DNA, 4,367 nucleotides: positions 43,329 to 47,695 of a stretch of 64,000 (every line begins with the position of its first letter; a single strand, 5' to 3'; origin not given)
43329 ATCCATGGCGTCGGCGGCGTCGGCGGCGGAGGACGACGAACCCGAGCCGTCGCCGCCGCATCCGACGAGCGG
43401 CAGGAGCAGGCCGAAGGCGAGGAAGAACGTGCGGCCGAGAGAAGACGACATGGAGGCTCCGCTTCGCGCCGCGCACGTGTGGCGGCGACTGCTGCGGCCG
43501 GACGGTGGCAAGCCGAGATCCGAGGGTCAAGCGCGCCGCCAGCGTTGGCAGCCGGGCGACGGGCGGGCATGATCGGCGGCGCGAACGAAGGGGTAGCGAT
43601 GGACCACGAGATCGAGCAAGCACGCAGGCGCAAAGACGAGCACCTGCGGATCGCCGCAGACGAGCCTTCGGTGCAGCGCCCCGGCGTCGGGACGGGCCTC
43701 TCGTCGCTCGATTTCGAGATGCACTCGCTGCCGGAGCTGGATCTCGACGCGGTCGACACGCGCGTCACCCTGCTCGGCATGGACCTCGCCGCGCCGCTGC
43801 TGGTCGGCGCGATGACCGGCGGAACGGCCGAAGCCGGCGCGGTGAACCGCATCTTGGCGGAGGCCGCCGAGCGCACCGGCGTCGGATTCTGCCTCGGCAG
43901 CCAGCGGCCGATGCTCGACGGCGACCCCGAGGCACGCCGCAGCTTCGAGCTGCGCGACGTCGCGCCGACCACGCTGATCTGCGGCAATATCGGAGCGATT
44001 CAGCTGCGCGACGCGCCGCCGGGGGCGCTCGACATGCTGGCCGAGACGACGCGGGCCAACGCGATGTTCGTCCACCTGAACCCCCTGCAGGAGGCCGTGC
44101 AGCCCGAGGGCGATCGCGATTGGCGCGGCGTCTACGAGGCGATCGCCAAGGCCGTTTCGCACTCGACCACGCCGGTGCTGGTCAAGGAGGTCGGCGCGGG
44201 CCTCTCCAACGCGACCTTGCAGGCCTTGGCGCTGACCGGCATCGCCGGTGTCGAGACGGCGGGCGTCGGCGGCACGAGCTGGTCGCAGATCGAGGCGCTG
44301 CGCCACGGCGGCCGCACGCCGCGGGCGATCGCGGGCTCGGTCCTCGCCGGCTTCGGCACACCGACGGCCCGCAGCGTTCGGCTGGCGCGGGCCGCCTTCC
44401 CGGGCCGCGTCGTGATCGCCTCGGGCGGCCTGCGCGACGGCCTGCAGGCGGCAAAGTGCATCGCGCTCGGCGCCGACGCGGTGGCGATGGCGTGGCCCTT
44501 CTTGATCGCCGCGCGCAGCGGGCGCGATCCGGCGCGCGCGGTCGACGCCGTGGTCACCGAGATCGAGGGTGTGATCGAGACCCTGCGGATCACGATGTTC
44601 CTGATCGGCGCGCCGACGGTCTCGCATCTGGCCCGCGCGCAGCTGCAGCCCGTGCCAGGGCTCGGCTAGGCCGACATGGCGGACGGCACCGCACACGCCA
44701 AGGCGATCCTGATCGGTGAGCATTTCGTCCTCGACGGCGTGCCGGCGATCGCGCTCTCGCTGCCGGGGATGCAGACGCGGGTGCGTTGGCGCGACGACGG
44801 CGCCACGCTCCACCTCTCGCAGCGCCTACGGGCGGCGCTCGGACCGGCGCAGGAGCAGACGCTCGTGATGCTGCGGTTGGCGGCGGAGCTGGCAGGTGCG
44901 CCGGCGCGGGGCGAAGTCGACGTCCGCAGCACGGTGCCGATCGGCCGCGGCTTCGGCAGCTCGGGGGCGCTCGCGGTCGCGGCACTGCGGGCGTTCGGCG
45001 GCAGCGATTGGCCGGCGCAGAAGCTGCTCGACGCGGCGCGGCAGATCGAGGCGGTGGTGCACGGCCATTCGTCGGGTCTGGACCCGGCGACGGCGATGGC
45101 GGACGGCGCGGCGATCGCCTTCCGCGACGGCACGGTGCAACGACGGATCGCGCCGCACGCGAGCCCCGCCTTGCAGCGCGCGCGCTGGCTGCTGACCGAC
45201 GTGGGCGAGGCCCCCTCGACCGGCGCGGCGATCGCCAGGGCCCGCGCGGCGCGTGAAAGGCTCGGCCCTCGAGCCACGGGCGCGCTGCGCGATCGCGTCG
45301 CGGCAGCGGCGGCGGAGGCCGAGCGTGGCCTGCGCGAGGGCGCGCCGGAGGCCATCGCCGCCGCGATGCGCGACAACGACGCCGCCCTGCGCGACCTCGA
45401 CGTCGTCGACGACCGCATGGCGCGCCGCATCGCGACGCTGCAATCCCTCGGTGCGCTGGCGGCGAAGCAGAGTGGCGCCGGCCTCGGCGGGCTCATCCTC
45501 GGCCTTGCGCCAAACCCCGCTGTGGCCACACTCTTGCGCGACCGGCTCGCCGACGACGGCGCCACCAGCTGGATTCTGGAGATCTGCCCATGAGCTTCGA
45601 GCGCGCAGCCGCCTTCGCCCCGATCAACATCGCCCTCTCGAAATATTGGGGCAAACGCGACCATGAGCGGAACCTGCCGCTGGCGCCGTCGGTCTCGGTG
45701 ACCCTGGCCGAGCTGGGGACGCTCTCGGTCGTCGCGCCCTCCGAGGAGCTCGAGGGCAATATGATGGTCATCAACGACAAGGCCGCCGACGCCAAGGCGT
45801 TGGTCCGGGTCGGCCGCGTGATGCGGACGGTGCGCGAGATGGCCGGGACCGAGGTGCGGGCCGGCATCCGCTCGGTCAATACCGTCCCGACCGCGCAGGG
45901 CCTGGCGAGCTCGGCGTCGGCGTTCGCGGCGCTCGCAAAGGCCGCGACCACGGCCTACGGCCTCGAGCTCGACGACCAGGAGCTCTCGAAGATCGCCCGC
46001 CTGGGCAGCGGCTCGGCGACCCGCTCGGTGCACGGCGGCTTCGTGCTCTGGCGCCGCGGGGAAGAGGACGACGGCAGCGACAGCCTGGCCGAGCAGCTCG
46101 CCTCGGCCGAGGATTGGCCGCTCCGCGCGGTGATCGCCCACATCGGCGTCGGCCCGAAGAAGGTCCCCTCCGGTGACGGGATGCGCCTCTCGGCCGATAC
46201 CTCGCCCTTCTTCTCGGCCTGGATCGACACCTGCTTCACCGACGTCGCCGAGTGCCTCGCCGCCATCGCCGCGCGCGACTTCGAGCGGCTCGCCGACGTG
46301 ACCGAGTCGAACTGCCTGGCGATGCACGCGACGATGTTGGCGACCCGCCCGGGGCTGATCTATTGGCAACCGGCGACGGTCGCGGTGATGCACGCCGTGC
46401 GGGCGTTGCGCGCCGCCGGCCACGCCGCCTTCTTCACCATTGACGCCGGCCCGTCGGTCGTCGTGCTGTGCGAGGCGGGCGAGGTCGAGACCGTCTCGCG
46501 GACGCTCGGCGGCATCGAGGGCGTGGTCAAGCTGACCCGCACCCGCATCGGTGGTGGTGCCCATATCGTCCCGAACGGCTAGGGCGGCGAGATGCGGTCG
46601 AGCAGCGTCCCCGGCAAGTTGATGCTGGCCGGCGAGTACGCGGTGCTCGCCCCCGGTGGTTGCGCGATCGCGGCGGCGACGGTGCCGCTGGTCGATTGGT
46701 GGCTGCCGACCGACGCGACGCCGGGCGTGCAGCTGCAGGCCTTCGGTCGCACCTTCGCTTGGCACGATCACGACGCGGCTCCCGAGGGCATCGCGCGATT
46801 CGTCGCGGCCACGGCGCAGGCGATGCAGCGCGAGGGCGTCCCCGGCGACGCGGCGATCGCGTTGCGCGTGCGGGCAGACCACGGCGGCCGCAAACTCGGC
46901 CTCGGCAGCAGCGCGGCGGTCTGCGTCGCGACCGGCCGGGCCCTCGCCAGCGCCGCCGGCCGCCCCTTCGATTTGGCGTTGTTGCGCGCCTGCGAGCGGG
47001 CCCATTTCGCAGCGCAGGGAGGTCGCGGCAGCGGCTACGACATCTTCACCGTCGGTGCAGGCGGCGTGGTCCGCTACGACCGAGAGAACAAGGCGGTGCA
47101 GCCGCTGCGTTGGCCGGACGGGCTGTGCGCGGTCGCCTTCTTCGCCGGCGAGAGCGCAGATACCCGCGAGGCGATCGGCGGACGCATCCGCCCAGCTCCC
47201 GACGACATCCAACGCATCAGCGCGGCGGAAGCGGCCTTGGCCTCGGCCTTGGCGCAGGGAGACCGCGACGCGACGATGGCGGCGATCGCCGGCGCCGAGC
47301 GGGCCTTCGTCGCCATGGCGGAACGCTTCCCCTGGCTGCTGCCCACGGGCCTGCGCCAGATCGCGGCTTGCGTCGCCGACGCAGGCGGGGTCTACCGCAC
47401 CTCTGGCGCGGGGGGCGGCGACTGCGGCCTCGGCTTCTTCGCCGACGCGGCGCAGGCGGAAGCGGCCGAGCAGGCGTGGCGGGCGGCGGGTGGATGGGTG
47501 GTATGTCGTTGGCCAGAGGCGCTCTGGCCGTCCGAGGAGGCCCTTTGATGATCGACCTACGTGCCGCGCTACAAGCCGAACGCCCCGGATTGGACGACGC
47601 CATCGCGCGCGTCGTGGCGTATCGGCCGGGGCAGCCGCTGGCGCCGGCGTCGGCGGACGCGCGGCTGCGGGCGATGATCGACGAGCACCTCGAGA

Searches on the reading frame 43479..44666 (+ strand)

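Call 80: search_protein_families(library=pfam, proteins=[window:43479-44666:+], max_evalue=0.001)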
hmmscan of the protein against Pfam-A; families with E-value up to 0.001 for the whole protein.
window:43479-44666:+ (396 aa): 2 families
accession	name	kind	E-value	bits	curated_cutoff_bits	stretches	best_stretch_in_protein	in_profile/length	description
PF01070.24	FMN_dh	-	1.8e-11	44.1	24.9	1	296-390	259-349/350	FMN-dependent dehydrogenase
PF01645.23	Glu_synthase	-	0.00089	19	20.4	0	312-344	278-310/369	Conserved region in glutamate synthase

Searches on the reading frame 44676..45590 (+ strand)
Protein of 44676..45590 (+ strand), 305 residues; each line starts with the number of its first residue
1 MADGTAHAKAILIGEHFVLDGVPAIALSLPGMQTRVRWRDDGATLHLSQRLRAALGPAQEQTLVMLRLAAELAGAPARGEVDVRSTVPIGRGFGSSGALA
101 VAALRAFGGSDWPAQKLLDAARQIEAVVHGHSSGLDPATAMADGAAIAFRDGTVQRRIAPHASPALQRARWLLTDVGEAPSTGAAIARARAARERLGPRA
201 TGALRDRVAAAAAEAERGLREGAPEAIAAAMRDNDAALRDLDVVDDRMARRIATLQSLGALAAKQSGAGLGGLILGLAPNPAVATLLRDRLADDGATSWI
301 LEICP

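Call 80: search_protein_families(library=pfam, proteins=[window:44676-45590:+], max_evalue=0.001)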
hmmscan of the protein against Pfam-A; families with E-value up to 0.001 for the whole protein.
window:44676-45590:+ (305 aa): 2 families
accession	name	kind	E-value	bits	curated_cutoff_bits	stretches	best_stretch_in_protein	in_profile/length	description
PF00288.32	GHMP_kinases_N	-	3.7e-11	43.5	22.3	1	73-141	14-84/87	GHMP kinases N terminal domain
PF08544.19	GHMP_kinases_C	-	2.7e-07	31.3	21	1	217-293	3-81/85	GHMP kinases C terminal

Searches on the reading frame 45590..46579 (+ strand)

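Call 80: search_protein_families(library=pfam, proteins=[window:45590-46579:+], max_evalue=0.001)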
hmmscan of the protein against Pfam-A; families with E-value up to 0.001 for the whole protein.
window:45590-46579:+ (330 aa): 3 families
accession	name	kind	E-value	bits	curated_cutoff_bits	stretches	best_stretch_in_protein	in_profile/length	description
PF22700.2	MVD-like_N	-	7.3e-54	182.1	27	1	10-167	1-157/157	Diphosphomevalonate decarboxylase-like N-terminal domain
PF18376.6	MDD_C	-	4.4e-17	62.9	23.2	1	189-306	10-130/186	Mevalonate 5-diphosphate decarboxylase C-terminal domain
PF00288.32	GHMP_kinases_N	-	4.2e-10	40.2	22.3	1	75-146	4-72/87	GHMP kinases N terminal domain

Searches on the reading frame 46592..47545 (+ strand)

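Call 80: search_protein_families(library=pfam, proteins=[window:46592-47545:+], max_evalue=0.001)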
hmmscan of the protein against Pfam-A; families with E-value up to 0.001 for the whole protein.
window:46592-47545:+ (318 aa): 2 families
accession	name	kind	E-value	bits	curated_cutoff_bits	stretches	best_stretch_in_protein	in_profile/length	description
PF00288.32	GHMP_kinases_N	-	2.2e-07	31.4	22.3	1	96-158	27-87/87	GHMP kinases N terminal domain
PF08544.19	GHMP_kinases_C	-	1.5e-05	25.7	21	1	250-300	32-83/85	GHMP kinases C terminal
